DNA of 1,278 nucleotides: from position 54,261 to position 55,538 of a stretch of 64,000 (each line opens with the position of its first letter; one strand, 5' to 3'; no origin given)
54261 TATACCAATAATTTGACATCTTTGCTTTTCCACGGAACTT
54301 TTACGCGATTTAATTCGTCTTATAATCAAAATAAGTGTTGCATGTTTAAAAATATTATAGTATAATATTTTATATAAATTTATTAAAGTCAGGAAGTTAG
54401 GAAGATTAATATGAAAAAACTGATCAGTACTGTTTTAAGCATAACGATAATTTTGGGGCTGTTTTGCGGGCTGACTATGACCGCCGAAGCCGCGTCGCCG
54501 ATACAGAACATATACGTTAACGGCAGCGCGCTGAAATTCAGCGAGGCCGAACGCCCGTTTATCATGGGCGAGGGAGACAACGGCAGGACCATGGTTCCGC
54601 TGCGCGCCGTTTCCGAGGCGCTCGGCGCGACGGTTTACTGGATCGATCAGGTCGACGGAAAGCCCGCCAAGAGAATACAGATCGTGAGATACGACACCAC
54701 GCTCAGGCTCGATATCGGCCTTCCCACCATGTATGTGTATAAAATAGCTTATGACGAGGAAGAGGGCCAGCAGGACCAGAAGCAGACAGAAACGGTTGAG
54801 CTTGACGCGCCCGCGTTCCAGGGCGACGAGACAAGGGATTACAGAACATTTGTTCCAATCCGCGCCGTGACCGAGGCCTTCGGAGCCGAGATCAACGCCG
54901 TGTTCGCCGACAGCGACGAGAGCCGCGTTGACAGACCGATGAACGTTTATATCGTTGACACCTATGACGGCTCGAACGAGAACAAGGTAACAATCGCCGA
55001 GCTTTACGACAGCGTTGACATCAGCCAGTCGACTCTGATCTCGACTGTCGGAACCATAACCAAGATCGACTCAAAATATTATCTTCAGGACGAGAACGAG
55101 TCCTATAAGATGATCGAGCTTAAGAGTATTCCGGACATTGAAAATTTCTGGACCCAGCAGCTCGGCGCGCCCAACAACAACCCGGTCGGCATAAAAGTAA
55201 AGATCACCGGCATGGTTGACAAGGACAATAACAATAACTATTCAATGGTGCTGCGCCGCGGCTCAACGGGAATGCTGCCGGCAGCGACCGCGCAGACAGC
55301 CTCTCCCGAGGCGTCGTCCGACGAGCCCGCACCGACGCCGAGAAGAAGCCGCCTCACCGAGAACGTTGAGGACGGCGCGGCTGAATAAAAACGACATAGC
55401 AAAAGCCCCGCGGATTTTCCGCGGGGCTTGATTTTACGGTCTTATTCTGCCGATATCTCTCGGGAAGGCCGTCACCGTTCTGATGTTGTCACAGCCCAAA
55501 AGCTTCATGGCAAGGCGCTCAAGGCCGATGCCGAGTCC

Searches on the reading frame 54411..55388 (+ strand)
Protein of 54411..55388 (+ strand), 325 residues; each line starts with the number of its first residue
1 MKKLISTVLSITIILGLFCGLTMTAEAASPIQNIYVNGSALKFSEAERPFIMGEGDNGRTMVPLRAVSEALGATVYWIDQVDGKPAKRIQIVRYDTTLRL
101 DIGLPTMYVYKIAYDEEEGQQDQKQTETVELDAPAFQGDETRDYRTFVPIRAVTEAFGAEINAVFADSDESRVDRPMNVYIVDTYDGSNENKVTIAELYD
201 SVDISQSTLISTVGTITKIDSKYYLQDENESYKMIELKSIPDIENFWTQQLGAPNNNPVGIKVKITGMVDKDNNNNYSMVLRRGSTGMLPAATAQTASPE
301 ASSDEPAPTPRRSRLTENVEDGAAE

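Call 60: search_protein_families(library=pfam, proteins=[window:54411-55388:+], max_evalue=0.00001)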
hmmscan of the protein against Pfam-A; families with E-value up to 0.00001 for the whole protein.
window:54411-55388:+ (325 aa): 1 family
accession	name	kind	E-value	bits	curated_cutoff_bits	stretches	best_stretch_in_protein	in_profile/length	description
PF07833.16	Cu_amine_oxidN1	-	1.1e-17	64.4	24.2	1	36-162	2-98/108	Copper amine oxidase N-terminal domain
